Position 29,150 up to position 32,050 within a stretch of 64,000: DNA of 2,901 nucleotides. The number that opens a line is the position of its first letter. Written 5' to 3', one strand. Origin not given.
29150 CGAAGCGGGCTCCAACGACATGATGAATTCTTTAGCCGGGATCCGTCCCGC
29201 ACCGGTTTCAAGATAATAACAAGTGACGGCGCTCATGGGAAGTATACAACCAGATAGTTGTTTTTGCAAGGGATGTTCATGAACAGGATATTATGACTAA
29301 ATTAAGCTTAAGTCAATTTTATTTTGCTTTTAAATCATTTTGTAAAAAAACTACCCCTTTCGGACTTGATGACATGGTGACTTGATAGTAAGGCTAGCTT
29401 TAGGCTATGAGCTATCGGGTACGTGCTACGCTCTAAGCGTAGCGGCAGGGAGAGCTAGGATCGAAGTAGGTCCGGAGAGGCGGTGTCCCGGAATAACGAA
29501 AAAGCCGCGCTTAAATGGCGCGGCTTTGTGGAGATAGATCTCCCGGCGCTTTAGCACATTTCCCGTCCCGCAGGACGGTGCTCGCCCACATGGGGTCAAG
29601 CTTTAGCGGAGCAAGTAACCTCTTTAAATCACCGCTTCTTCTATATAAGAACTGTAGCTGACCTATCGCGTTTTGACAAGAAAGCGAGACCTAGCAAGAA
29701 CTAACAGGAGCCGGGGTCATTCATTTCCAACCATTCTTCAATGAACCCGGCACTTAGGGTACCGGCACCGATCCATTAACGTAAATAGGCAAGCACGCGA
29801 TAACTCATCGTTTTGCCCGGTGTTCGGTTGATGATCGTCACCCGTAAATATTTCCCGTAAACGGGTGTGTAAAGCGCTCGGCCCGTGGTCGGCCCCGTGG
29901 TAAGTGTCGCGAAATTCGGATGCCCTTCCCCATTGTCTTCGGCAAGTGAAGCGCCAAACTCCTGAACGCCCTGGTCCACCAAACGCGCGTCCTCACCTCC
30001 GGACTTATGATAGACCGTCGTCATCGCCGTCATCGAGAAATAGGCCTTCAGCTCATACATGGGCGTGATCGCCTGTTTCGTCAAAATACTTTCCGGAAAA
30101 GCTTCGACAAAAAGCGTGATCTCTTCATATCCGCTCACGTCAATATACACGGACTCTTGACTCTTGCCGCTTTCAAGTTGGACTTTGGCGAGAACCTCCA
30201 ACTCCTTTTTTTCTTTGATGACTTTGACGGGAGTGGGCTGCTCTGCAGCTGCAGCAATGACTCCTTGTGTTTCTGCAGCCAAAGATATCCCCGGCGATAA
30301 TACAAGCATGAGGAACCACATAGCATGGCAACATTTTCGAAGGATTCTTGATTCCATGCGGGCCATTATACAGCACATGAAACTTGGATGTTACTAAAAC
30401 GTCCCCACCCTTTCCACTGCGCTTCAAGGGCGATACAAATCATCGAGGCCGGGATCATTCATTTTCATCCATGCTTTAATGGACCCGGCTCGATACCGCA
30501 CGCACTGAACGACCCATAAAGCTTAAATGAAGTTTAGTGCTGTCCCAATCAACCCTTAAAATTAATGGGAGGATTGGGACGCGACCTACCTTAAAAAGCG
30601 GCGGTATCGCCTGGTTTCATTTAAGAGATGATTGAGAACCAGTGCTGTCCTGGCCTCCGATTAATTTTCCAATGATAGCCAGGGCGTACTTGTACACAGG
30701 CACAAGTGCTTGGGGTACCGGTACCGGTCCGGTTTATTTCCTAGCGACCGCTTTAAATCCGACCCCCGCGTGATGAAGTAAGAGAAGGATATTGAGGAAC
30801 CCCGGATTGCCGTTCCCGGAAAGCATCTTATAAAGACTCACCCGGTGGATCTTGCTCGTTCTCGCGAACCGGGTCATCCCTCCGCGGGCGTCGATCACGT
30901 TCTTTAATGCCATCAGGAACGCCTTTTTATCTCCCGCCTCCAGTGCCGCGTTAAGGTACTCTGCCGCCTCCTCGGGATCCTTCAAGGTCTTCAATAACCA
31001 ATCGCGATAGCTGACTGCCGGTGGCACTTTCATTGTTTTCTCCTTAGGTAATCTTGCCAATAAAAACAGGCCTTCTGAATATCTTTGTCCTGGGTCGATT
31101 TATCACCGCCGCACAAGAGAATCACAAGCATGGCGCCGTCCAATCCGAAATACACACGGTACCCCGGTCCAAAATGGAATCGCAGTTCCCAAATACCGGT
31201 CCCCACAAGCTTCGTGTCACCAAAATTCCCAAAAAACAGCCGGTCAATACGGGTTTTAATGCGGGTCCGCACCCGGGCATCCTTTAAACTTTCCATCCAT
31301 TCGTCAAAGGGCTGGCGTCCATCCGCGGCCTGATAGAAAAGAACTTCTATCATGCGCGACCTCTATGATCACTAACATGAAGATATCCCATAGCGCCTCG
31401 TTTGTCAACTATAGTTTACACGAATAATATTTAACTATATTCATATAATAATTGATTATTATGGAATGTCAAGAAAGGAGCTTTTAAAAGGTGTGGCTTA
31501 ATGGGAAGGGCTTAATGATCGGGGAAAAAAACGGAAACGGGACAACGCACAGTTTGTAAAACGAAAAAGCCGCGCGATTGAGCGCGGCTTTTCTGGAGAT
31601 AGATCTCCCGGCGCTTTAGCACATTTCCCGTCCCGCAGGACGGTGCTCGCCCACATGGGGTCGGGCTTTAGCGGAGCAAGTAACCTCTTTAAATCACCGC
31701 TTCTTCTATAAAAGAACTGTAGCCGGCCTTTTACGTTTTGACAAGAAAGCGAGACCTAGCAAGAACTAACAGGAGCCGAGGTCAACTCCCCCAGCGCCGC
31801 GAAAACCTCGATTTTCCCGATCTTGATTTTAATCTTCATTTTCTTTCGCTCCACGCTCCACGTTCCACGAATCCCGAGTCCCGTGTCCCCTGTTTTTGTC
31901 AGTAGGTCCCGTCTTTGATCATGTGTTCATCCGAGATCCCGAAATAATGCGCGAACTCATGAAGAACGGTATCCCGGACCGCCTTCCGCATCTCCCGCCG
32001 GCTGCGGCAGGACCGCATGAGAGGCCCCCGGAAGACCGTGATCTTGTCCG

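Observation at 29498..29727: A complete promoter-to-terminator sRNA-like unit is duplicated in the TA island (second copy at 31563-31785)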

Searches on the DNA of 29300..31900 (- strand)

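Call 6: search_rna_families(source=window, start=29300, end=31900, threshold=evalue, max_evalue=10, show_alignments=3)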
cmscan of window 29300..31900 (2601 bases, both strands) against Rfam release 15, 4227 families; matches with E-value up to 10: 6.
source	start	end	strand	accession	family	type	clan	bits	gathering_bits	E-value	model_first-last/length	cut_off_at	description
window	31532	31591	+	RF01393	isrJ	Gene; sRNA;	-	25.5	37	0.07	1-75/75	no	isrJ Hfq binding RNA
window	31562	31610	-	RF00512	Leu_leader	Cis-reg; leader;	-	19.9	50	0.58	1-148/148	no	Leucine operon leader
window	29472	29531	+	RF00512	Leu_leader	Cis-reg; leader;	-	19.3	50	0.85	1-148/148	no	Leucine operon leader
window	29494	29558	-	RF01485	rli61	Cis-reg;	-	17.8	50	6.6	1-106/106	no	Listeria sRNA rli61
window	29497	29554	-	RF00512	Leu_leader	Cis-reg; leader;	-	15.6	50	7.8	1-148/148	no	Leucine operon leader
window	31741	31810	-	RF00622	CPEB3_ribozyme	Gene; ribozyme;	-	12.9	35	9.4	1-78/78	no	Mammalian CPEB3 ribozyme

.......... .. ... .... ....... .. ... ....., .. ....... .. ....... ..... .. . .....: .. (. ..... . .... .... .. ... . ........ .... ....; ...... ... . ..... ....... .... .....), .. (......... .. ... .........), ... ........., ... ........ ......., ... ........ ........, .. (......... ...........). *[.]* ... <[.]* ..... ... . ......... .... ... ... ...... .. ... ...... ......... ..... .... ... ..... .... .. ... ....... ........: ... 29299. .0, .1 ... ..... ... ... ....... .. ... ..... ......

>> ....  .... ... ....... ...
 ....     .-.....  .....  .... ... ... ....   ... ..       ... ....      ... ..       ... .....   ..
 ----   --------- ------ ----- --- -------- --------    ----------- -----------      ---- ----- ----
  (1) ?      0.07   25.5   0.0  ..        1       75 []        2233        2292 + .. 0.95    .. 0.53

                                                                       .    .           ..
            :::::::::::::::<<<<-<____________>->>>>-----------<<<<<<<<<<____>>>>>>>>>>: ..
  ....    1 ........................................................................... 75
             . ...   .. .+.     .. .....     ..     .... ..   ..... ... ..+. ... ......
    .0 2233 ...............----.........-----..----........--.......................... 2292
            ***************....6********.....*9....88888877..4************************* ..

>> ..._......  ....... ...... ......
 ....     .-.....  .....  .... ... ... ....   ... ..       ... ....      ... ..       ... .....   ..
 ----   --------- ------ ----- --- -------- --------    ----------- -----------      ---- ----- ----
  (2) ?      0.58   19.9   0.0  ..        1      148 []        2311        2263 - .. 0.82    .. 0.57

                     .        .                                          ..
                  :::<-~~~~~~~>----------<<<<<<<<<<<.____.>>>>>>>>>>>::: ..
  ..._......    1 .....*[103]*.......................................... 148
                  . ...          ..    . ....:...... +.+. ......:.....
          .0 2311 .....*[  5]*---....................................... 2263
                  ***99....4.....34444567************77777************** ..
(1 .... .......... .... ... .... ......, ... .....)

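Call 15: search_dna_similar(query=window:29495-29730:-, collection=plasmids, mode=distant, max_evalue=1)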
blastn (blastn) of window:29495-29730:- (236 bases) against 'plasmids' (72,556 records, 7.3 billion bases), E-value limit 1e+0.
No match.

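Call 16: search_dna_similar(query=window:29495-29730:-, collection=phages, mode=distant, max_evalue=1)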
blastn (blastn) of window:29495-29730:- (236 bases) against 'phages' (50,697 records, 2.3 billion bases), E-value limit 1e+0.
Records with a match: 2; places in all: 2; records where one place covers at least 80% of the query: 0.
Best place of each record, by identity: 80-90% 2.
By first word of the organism name: Ralstonia 2.
By host as written in the record: - 2.
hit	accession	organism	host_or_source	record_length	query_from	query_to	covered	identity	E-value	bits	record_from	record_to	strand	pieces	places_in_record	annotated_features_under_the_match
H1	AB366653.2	Ralstonia phage phiRSL1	-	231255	201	236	15%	86.1%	8e-1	40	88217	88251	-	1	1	none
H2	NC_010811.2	Ralstonia phage phiRSL1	-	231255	201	236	15%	86.1%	8e-1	40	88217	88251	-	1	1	none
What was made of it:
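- Tried and rejected: BLAST against phage and plasmid collections found nothing useful (calls 15, 16).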

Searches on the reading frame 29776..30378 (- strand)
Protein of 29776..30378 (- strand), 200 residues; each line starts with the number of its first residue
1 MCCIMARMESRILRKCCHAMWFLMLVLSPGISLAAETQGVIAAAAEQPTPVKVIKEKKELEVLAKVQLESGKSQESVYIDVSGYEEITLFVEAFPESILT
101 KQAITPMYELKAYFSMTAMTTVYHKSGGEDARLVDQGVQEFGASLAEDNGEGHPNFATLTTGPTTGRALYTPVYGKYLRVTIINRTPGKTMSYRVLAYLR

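Call 12: find_encoding_contigs(protein=window:29776-30378:-, flank=10000, max_places=10)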
Protein window:29776-30378:- (200 aa): no gene with exactly this product is on record in the collection.

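Call 29: search_protein_families(library=pfam, proteins=[window:29776-30378:-], max_evalue=0.01)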
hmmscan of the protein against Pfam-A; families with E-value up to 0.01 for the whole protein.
window:29776-30378:- (200 aa): 0 families

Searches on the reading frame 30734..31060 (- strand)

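Call 29: search_protein_families(library=pfam, proteins=[window:30734-31060:-], max_evalue=0.01)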
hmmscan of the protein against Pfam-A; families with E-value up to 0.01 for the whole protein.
window:30734-31060:- (108 aa): 1 family
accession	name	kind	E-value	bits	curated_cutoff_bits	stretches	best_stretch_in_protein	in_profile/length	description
PF21716.3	dnstrm_HI1420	-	6.1e-15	55.3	27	1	24-104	9-88/90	Probable addiction module antidote protein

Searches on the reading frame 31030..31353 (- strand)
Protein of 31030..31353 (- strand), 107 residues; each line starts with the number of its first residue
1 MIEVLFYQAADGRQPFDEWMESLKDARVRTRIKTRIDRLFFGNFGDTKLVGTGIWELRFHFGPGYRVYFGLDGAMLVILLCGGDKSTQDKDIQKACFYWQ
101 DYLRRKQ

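Call 14: find_encoding_contigs(protein=window:31030-31353:-, flank=10000, max_places=10)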
Protein window:31030-31353:- (107 aa): no gene with exactly this product is on record in the collection.
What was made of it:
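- Tried and rejected: Two neighbouring proteins were not on record (calls 12, 14).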

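Call 29: search_protein_families(library=pfam, proteins=[window:31030-31353:-], max_evalue=0.01)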
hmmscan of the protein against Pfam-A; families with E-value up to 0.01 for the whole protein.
window:31030-31353:- (107 aa): 1 family
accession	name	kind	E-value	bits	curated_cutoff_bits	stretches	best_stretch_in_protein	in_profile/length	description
PF05973.20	Gp49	-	3.1e-06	27.6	23.9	1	47-89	33-76/90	Phage derived protein Gp49-like (DUF891)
